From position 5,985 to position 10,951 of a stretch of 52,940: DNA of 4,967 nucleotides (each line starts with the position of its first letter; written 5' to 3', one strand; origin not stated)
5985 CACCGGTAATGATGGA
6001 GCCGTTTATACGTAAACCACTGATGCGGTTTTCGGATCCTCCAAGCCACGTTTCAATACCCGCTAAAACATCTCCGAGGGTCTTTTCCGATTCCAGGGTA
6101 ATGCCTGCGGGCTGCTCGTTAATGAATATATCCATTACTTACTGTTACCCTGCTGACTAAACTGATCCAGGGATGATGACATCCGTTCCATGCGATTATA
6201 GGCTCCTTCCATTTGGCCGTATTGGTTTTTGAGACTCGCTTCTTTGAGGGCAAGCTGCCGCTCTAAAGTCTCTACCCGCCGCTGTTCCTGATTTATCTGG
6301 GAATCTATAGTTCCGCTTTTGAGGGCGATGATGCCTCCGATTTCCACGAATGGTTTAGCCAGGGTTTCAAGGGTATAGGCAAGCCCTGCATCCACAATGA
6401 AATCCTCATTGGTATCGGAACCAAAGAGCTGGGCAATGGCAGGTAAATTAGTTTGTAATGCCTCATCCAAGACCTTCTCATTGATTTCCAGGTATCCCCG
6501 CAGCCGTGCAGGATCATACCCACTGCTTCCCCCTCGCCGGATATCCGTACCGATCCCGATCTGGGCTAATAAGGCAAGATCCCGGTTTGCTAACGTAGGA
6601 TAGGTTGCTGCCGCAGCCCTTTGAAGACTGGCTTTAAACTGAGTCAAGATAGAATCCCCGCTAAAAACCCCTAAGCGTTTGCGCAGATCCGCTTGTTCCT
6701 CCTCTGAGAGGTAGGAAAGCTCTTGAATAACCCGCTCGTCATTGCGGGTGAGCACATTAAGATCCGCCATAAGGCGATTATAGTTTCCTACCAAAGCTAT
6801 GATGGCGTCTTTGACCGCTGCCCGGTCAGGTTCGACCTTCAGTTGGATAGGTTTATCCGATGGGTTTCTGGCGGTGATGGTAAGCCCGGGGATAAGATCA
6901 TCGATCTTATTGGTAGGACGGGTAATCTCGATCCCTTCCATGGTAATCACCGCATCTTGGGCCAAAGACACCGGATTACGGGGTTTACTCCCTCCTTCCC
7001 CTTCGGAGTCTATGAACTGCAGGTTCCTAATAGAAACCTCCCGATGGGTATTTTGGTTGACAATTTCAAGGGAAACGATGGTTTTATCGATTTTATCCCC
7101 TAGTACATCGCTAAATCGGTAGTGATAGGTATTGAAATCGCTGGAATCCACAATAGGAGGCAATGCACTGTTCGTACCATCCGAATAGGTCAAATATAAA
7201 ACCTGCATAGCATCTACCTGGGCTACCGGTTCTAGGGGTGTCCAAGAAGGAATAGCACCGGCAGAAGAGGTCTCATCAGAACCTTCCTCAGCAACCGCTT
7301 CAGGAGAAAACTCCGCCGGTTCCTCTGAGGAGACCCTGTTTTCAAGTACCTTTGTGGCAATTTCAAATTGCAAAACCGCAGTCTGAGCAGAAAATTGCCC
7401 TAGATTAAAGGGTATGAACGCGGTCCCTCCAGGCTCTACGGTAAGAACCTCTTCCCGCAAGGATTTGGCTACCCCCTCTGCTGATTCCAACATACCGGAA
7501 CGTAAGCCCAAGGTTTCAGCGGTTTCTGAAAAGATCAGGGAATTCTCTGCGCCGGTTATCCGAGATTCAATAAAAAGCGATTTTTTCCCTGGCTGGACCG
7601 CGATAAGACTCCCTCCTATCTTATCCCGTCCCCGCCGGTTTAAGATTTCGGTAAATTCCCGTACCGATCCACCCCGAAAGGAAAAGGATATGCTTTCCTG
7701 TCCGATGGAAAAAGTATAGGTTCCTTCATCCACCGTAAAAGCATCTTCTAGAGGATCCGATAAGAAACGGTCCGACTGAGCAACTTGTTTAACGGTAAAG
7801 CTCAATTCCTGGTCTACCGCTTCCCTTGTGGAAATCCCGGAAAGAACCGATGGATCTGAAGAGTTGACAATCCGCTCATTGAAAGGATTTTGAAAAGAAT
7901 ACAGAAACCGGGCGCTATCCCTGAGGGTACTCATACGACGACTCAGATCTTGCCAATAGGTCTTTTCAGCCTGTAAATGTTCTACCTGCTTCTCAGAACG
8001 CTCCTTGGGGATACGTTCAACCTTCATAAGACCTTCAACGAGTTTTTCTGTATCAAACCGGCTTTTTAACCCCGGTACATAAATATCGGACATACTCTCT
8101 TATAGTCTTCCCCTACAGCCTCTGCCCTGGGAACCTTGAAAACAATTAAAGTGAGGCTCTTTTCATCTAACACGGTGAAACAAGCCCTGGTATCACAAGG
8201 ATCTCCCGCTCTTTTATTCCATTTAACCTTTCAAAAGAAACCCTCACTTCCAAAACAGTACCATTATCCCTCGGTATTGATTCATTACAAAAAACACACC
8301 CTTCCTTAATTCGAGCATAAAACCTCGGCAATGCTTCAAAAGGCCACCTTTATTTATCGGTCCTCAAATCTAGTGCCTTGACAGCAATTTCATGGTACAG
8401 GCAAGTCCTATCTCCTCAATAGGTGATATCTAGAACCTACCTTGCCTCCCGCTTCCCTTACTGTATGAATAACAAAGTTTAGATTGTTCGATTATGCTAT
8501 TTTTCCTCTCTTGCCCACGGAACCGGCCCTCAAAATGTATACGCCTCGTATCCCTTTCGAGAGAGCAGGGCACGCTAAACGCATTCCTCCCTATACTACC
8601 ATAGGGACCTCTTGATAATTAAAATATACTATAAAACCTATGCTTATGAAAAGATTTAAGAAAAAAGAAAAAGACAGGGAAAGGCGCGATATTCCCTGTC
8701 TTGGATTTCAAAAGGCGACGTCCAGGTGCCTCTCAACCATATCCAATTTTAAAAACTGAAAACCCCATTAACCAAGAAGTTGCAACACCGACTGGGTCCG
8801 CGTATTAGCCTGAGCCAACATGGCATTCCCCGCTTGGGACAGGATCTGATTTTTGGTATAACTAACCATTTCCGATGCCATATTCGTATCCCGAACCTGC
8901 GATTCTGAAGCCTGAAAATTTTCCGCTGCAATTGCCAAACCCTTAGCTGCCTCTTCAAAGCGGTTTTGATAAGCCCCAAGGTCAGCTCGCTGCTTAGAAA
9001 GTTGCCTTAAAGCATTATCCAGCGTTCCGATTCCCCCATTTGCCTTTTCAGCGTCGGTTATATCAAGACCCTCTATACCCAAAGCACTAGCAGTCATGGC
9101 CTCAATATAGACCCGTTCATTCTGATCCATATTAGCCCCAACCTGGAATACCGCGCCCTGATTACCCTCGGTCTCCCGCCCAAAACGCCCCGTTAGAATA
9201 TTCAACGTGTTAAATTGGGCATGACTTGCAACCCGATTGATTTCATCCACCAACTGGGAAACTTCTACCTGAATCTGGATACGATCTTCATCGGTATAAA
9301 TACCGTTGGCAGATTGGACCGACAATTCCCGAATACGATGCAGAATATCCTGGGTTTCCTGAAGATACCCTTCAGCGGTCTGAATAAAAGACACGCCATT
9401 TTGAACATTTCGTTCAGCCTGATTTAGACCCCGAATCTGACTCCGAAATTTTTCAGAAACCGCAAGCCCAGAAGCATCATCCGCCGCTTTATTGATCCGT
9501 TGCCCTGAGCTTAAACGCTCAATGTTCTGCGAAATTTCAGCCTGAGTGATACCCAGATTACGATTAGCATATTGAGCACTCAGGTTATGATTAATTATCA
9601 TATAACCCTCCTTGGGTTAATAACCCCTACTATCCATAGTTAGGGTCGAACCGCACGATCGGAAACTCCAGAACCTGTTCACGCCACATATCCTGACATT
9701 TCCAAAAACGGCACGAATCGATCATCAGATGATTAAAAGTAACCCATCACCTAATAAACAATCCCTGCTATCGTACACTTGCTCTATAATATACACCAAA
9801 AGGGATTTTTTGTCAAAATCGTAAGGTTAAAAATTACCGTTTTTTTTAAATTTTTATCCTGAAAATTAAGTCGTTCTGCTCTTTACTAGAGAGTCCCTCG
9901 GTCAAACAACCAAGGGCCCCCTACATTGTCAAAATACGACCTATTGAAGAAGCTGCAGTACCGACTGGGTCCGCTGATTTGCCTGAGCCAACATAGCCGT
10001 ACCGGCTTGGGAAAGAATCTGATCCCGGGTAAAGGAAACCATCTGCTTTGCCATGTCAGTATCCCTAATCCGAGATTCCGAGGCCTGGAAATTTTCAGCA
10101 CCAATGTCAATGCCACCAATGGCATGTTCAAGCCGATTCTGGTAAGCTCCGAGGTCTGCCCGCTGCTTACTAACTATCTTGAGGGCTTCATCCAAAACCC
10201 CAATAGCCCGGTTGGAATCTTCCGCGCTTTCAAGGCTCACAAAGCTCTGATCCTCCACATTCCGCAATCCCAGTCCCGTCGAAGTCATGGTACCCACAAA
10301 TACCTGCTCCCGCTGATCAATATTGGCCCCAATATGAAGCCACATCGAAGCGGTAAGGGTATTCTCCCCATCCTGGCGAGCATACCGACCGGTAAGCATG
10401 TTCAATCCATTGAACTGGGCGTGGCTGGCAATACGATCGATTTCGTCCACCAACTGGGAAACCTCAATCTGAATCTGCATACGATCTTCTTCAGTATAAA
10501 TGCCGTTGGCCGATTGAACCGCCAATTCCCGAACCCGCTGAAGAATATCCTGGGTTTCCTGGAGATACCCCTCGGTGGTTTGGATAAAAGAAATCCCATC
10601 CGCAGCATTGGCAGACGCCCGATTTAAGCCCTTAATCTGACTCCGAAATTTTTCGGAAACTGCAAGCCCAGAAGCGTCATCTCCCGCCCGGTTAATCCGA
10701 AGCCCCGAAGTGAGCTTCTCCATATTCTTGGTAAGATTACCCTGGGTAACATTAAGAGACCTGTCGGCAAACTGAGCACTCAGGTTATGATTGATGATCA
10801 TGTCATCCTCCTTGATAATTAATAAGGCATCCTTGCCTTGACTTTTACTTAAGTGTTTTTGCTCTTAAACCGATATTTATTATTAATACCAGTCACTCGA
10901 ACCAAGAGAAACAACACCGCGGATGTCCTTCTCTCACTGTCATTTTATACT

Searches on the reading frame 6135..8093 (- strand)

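Call 79: search_protein_families(library=pfam, proteins=[window:6135-8093:-], max_evalue=0.00001)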
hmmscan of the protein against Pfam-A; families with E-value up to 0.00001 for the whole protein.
window:6135-8093:- (652 aa): 2 families
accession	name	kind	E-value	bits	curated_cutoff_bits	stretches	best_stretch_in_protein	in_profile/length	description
PF07195.17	FliD_C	-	1.4e-44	152.7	25.4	1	378-636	1-235/236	Flagellar hook-associated protein 2 C-terminus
PF02465.23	FliD_N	-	1.3e-20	74.3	24.8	1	11-108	1-97/97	Flagellar hook-associated protein 2 N-terminus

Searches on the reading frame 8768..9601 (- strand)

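Call 79: search_protein_families(library=pfam, proteins=[window:8768-9601:-], max_evalue=0.00001)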
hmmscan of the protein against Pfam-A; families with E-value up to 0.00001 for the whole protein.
window:8768-9601:- (277 aa): 2 families
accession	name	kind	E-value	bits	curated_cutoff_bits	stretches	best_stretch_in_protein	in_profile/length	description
PF00669.25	Flagellin_N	-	1.5e-40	138.9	26.6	1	3-139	1-137/139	Bacterial flagellin N-terminal helical region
PF00700.27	Flagellin_C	-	5.9e-22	78.2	23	1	192-276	2-86/86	Bacterial flagellin C-terminal helical region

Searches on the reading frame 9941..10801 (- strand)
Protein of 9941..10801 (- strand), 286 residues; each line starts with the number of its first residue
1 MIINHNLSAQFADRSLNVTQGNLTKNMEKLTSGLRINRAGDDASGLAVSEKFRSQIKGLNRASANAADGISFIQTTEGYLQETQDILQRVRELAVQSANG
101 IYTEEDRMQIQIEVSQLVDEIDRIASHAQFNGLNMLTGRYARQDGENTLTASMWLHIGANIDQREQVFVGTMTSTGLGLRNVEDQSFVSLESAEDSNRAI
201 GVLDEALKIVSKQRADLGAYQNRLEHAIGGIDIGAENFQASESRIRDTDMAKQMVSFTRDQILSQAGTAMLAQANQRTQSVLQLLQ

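Call 79: search_protein_families(library=pfam, proteins=[window:9941-10801:-], max_evalue=0.00001)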
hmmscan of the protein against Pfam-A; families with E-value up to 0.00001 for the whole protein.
window:9941-10801:- (286 aa): 2 families
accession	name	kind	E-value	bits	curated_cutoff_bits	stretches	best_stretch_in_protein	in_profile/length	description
PF00669.25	Flagellin_N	-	8e-43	146.3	26.6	1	3-139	1-137/139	Bacterial flagellin N-terminal helical region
PF00700.27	Flagellin_C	-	5.9e-25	87.8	23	1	201-285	2-86/86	Bacterial flagellin C-terminal helical region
